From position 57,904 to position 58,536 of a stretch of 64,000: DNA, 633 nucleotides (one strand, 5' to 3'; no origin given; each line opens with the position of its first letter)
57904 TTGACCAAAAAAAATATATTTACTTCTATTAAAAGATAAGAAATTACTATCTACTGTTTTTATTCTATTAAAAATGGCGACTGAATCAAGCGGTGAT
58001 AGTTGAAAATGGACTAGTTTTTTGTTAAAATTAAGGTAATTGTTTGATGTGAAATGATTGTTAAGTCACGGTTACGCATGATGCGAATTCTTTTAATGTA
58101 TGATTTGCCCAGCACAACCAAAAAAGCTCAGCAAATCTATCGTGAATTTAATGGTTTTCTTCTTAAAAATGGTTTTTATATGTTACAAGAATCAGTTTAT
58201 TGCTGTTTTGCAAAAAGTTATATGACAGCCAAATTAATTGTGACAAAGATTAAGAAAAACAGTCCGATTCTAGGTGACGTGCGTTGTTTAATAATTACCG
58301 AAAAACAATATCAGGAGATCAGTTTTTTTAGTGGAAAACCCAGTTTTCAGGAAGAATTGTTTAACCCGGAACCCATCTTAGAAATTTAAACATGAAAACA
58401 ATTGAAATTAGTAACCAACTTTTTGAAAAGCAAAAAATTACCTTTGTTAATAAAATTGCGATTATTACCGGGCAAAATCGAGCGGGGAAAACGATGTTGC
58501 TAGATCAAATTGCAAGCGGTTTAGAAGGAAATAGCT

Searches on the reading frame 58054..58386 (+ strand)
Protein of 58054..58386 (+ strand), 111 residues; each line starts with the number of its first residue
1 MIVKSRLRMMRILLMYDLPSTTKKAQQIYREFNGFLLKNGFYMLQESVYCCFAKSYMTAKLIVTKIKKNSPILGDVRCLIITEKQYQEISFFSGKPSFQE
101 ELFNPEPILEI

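Call 8: search_protein_families(library=pfam, proteins=[window:58054-58386:+], max_evalue=0.01)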
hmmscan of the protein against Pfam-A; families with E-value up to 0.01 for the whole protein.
seq(111 aa): 1 family
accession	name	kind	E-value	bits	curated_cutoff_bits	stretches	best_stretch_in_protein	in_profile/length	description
PF09827.14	CRISPR_Cas2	-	3.8e-13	49.9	23.8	1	10-88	1-73/74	CRISPR associated protein Cas2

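Call 9: search_protein_families(library=ncbifam, proteins=[window:58054-58386:+], max_evalue=0.01)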
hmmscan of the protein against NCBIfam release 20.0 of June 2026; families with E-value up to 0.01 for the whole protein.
seq(111 aa): 2 families
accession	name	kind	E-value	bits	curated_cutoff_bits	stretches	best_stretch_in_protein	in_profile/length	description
TIGR01573.1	cas2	equivalog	7.5e-19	67.8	24.5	1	10-100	1-89/96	CRISPR-associated endonuclease Cas2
NF041506.1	VapD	equivalog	0.0021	18.4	100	1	23-67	18-60/91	VapD family protein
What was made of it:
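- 58054..58389 (+): cas2. calls 8, 9
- On Type II-A CRISPR-Cas: PF09827 and TIGR01573 (calls 8, 9)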

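Call 39: find_homologous_proteins(query=window:58054-58386:+, max_evalue=0.001)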
Query seq(111 aa) (111 aa): 136 proteins with E <= 0.001 among 137 candidates; the best 120 are listed.
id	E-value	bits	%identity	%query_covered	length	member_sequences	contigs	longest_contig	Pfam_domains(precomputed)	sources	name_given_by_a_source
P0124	1.6e-66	239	100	100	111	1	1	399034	PF09827.15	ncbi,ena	-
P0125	1.1e-56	207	85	97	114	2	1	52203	PF09827.15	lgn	-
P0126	2.3e-56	206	85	97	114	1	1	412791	PF09827.15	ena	-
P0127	4.5e-51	189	76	98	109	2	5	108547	PF09827.15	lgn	-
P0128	1.1e-36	143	58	99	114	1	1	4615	PF09827.15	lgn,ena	-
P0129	4.2e-35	138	59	93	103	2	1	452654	PF09827.15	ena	-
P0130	3.3e-33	132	62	92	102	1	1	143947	PF09827.15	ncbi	-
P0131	7.1e-21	92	45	96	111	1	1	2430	PF09827.15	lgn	-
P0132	1.4e-17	82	45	92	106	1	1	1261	PF09827.15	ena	-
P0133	1.9e-17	81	52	78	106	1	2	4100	PF09827.15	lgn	-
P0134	2.6e-17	81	45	78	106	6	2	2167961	PF09827.15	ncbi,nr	ncbi:CRISPR-associated endonuclease Cas2 [Campylobacter geochelonis]|nr:CRISPR-associated endonuclea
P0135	2.8e-17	81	51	77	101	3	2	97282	PF09827.15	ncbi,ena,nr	ncbi:MAG: CRISPR-associated endonuclease Cas2 [Oscillospiraceae bacterium]|nr:CRISPR-associated endo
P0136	3.2e-17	81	47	81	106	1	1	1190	PF09827.15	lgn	-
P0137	4.5e-17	80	49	78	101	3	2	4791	PF09827.15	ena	-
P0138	5.2e-17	80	49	79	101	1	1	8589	PF09827.15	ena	-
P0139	6.1e-17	80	43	94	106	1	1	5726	PF09827.15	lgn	-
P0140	6.8e-17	79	42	94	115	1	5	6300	PF09827.15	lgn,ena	-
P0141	8.2e-17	79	47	80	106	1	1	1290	PF09827.15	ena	-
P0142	9.2e-17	79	49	77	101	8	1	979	PF09827.15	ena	-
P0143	2.3e-16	78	44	87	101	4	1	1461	PF09827.15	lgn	-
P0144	2.8e-16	78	47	79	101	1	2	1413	PF09827.15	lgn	-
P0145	3.0e-16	77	46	82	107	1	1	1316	PF09827.15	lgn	-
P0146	3.7e-16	77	46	77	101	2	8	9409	PF09827.15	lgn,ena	-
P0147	4.5e-16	77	43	90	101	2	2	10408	PF09827.15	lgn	-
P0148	5.3e-16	77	48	77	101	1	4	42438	PF09827.15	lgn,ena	-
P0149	9.4e-16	76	44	81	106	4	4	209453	PF09827.15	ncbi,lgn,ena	-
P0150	9.5e-16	76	47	77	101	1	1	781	PF09827.15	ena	-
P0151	1.3e-15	75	47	78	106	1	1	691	PF09827.15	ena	-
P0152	1.4e-15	75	47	78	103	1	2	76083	PF09827.15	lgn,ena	-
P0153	1.7e-15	75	48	77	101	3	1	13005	PF09827.15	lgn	-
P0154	1.7e-15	75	47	78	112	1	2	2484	PF09827.15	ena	-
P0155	1.9e-15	75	44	82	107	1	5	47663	PF09827.15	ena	-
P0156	3.2e-15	74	45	79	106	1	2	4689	PF09827.15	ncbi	-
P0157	3.4e-15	74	44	79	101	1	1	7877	PF09827.15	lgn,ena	-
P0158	3.5e-15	74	47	81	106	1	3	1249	PF09827.15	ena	-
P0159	3.6e-15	74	41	94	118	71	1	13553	PF09827.15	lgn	-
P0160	4.1e-15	74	46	78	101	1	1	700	PF09827.15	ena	-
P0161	4.6e-15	74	44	79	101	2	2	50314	PF09827.15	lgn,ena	-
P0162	5.0e-15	73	46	77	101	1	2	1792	PF09827.15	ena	-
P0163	5.7e-15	73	46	77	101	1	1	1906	PF09827.15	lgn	-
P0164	7.1e-15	73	41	94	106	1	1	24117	PF09827.15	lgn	-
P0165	8.7e-15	73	46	77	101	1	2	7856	PF09827.15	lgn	-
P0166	8.9e-15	73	42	83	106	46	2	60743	PF09827.15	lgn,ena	-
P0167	9.1e-15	73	44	77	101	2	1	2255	PF09827.15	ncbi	-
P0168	1.2e-14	72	46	78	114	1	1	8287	PF09827.15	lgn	-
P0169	1.3e-14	72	47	77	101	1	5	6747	PF09827.15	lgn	-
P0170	1.3e-14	72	42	92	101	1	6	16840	PF09827.15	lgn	-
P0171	1.3e-14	72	41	94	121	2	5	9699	PF09827.15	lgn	-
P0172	1.3e-14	72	47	77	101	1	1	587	PF09827.15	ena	-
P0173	1.5e-14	72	44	77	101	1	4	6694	PF09827.15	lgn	-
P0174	1.6e-14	72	44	78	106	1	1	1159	PF09827.15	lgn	-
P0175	1.7e-14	72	45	77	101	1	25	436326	PF09827.15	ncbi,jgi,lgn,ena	ncbi:MAG: CRISPR-associated endonuclease Cas2 [Dorea longicatena]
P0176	2.2e-14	71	42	79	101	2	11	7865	PF09827.15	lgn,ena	-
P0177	2.3e-14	71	39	94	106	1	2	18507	PF09827.15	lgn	-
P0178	2.7e-14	71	39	92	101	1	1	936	PF09827.15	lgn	-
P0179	2.7e-14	71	39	92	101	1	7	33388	PF09827.15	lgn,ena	-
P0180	2.7e-14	71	45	77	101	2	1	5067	PF09827.15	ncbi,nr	ncbi:MAG: CRISPR-associated endonuclease Cas2 [Oscillospiraceae bacterium]|nr:CRISPR-associated endo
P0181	4.2e-14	71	44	81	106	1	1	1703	PF09827.15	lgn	-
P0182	4.4e-14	70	42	77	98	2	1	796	PF09827.15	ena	-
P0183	4.5e-14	70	46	77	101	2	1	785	PF09827.15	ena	-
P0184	6.3e-14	70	41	79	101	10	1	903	PF09827.15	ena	-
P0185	6.7e-14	70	46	77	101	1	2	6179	PF09827.15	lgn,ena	-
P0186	7.9e-14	70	45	77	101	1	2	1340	PF09827.15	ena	-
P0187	8.9e-14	69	44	92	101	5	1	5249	PF09827.15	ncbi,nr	ncbi:MAG: CRISPR-associated endonuclease Cas2 [Clostridia bacterium]|nr:CRISPR-associated endonuclea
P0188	9.1e-14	69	45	77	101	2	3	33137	PF09827.15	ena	-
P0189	9.3e-14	69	46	77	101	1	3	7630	PF09827.15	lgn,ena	-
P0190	1.0e-13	69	39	81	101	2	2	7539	PF09827.15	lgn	-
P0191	1.1e-13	69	43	79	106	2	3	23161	PF09827.15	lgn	-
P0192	1.1e-13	69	41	92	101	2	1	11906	PF09827.15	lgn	-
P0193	1.2e-13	69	45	78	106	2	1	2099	PF09827.15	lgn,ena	-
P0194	1.2e-13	69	39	89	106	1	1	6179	PF09827.15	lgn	-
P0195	1.3e-13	69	44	77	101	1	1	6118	PF09827.15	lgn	-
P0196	1.4e-13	69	45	77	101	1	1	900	PF09827.15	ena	-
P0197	1.6e-13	69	43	79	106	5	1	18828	PF09827.15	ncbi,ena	-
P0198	1.7e-13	69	44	78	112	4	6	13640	PF09827.15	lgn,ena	-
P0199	2.2e-13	68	44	78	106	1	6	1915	PF09827.15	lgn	-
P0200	2.3e-13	68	44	92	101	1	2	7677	PF09827.15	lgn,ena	-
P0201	2.4e-13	68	44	77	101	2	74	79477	PF09827.15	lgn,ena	-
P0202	2.4e-13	68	42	77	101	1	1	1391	PF09827.15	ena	-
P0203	3.0e-13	68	44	78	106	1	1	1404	PF09827.15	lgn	-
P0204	3.1e-13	68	43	78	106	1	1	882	PF09827.15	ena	-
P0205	3.1e-13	68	44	78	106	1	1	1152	PF09827.15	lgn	-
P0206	3.6e-13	68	45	77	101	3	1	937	PF09827.15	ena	-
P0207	4.6e-13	67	44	77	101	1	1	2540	PF09827.15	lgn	-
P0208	4.8e-13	67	41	90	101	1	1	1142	PF09827.15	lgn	-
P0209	5.5e-13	67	42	87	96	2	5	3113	PF09827.15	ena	-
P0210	5.6e-13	67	40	81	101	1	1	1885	PF09827.15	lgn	-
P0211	5.7e-13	67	43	80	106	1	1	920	PF09827.15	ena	-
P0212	5.8e-13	67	46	77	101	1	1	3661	PF09827.15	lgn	-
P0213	6.0e-13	67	45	77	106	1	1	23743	PF09827.15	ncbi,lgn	-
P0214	6.0e-13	67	46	77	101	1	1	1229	PF09827.15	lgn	-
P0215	6.1e-13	67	43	82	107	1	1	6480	PF09827.15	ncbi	-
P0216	6.5e-13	67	44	77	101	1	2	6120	PF09827.15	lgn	-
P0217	7.3e-13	67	42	79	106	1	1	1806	PF09827.15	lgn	-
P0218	7.6e-13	67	45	77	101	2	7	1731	PF09827.15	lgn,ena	-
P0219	8.5e-13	66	44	77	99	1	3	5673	PF09827.15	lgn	-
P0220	8.6e-13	66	44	77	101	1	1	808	PF09827.15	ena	-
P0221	8.6e-13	66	44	77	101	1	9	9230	PF09827.15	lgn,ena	-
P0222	1.1e-12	66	44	77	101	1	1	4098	PF09827.15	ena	-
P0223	1.3e-12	66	42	81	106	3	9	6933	PF09827.15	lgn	-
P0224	1.5e-12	66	44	78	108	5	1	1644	PF09827.15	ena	-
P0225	1.9e-12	65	45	77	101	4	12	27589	PF09827.15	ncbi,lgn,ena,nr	ncbi:MAG: CRISPR-associated endonuclease Cas2 [Lachnospiraceae bacterium]|nr:CRISPR-associated endon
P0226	2.1e-12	65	44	78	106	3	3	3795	PF09827.15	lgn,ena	-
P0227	2.2e-12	65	44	78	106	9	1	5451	PF09827.15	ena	-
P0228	2.2e-12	65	44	77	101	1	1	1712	PF09827.15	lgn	-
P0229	2.5e-12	65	44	77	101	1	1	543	PF09827.15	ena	-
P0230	3.2e-12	64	42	77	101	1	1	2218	PF09827.15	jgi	jgi:CRISPR-associated protein Cas2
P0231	4.3e-12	64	44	77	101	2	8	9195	PF09827.15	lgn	-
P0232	4.8e-12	64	42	77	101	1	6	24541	PF09827.15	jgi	jgi:CRISPR-associated protein Cas2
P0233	5.9e-12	64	42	77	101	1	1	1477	PF09827.15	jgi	jgi:CRISPR-associated protein Cas2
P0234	6.1e-12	64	44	77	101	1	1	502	PF09827.15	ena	-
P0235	6.4e-12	64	42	77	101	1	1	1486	PF09827.15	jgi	jgi:CRISPR-associated protein Cas2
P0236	6.5e-12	63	42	77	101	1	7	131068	PF20803.3,PF09827.15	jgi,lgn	jgi:CRISPR-associated protein Cas2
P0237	9.2e-12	63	41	78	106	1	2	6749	PF09827.15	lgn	-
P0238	1.5e-11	62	41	79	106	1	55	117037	PF09827.15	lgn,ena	-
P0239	1.9e-11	62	44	77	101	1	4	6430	PF09827.15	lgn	-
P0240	3.4e-11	61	40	78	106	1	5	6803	PF09827.15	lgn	-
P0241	4.1e-11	61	40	79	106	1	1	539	PF09827.15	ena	-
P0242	4.2e-11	61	40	79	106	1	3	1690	PF09827.15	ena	-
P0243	4.2e-11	61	42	77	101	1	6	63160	PF09827.15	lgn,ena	-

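Call 40: find_encoding_contigs(protein=P0126, flank=10000, max_places=2)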
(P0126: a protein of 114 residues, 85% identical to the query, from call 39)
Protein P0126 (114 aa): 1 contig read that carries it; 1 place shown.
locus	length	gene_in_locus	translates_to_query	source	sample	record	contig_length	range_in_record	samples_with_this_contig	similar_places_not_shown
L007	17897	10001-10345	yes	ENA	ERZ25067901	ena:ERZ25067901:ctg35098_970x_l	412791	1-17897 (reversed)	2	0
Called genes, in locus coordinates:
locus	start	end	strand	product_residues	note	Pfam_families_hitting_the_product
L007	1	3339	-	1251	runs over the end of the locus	PF04997:RNA_pol_Rpb1_1, PF00623:RNA_pol_Rpb1_2, PF04983:RNA_pol_Rpb1_3, PF05000:RNA_pol_Rpb1_4, PF04998:RNA_pol_Rpb1_5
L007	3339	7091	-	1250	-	PF04561:RNA_pol_Rpb2_2 (faint), PF04565:RNA_pol_Rpb2_3, PF10385:RNA_pol_Rpb2_45, PF00562:RNA_pol_Rpb2_6, PF04560:RNA_pol_Rpb2_7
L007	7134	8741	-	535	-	PF06418:CTP_synth_N, PF00117:GATase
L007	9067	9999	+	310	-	PF01867:Cas_Cas1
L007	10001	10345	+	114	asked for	PF09827:CRISPR_Cas2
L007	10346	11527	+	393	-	-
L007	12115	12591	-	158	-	-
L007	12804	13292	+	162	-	-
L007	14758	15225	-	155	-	-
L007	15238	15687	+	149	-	-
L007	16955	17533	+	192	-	-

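Call 41: find_encoding_contigs(protein=P0125, flank=10000, max_places=2)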
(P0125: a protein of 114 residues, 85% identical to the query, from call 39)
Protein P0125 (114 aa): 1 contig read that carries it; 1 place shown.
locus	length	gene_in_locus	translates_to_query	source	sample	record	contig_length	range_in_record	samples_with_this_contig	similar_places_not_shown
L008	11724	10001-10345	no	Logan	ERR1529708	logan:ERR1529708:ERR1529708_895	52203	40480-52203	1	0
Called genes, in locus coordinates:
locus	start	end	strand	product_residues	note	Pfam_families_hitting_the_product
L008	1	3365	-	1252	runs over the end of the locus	PF04997:RNA_pol_Rpb1_1, PF00623:RNA_pol_Rpb1_2, PF04983:RNA_pol_Rpb1_3, PF05000:RNA_pol_Rpb1_4, PF04998:RNA_pol_Rpb1_5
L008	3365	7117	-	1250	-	PF04563:RNA_pol_Rpb2_1 (weak), PF04561:RNA_pol_Rpb2_2 (weak), PF04565:RNA_pol_Rpb2_3, PF10385:RNA_pol_Rpb2_45, PF00562:RNA_pol_Rpb2_6, PF04560:RNA_pol_Rpb2_7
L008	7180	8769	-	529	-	PF06418:CTP_synth_N, PF00117:GATase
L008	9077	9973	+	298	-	PF01867:Cas_Cas1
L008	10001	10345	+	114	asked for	PF09827:CRISPR_Cas2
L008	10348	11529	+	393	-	-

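Call 42: find_encoding_contigs(protein=P0127, flank=10000, max_places=3)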
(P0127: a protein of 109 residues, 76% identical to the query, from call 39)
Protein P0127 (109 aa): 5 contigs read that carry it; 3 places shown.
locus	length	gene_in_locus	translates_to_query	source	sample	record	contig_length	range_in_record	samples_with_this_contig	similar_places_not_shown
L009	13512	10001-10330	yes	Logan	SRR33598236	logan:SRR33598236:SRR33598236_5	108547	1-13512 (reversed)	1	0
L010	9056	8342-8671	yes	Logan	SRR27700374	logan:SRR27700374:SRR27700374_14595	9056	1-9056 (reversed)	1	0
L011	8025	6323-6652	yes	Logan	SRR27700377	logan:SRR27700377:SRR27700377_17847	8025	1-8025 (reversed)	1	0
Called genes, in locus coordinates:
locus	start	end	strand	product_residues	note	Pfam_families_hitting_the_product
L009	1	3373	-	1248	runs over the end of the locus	PF04997:RNA_pol_Rpb1_1, PF00623:RNA_pol_Rpb1_2, PF04983:RNA_pol_Rpb1_3, PF05000:RNA_pol_Rpb1_4, PF04998:RNA_pol_Rpb1_5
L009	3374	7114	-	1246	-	PF04561:RNA_pol_Rpb2_2 (weak), PF04565:RNA_pol_Rpb2_3, PF10385:RNA_pol_Rpb2_45, PF00562:RNA_pol_Rpb2_6, PF04560:RNA_pol_Rpb2_7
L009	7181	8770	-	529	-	PF06418:CTP_synth_N, PF00117:GATase, PF07722:Peptidase_C26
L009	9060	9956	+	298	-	PF01867:Cas_Cas1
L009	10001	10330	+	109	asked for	PF09827:CRISPR_Cas2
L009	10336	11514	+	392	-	-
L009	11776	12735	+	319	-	PF00145:DNA_methylase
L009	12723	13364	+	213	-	PF15514:ThaI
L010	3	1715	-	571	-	?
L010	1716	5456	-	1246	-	PF04561:RNA_pol_Rpb2_2 (weak), PF04565:RNA_pol_Rpb2_3, PF10385:RNA_pol_Rpb2_45, PF00562:RNA_pol_Rpb2_6, PF04560:RNA_pol_Rpb2_7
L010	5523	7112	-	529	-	PF06418:CTP_synth_N, PF00117:GATase, PF07722:Peptidase_C26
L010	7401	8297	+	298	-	PF01867:Cas_Cas1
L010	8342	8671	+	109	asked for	PF09827:CRISPR_Cas2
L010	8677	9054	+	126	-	?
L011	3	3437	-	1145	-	?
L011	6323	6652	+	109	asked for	PF09827:CRISPR_Cas2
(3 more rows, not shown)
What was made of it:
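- On Type II-A CRISPR-Cas: Relatives have a 298-310 aa cas1 there (calls 40-42).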

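Call 48: find_encoding_contigs(protein=P0124, flank=10000, max_places=2)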
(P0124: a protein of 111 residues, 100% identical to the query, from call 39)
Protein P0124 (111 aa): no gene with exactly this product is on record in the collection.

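Call 89: find_encoding_contigs(protein=P0130, flank=10000, max_places=2)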
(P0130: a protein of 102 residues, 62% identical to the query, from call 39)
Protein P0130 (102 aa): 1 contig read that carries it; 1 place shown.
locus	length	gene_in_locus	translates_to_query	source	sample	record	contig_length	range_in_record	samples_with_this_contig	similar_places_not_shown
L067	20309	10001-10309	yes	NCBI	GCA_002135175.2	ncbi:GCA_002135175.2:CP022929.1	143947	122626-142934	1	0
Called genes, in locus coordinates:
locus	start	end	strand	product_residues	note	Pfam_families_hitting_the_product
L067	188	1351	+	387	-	PF02661:Fic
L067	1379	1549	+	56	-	-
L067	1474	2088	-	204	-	-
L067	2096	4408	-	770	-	-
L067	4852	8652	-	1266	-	PF01844:HNH, PF13395:HNH_4, PF14279:HNH_5, PF18541:RuvC_III, PF22702:Cas9_RuvC (weak)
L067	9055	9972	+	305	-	PF01867:Cas_Cas1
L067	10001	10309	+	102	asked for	PF09827:CRISPR_Cas2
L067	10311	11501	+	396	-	-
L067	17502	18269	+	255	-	-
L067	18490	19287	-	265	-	PF01026:TatD_DNase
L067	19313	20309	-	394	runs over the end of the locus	PF02096:60KD_IMP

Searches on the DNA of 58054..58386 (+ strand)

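Call 72: search_rna_families(sources=[L007, L008, L009], threshold=evalue, max_evalue=1)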
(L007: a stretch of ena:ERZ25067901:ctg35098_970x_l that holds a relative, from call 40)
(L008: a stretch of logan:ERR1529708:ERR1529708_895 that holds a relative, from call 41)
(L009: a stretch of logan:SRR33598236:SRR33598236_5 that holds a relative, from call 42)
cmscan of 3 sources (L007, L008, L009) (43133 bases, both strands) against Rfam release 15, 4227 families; matches with E-value up to 1: 2.
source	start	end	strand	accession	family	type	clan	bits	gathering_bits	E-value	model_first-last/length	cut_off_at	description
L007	13299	13398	+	RF01212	sn2524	Gene; snRNA; snoRNA; CD-box;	-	29.5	44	0.94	1-109/109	no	Small nucleolar RNA sn2524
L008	8299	8453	-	RF00230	T-box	Cis-reg; leader;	-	22.3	93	0.53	1-219/219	no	T-box leader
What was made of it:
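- On Type II-A CRISPR-Cas: Rfam does not recognise it (call 72).
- Tried and rejected: It has no match for the tracrRNA candidate (call 72).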
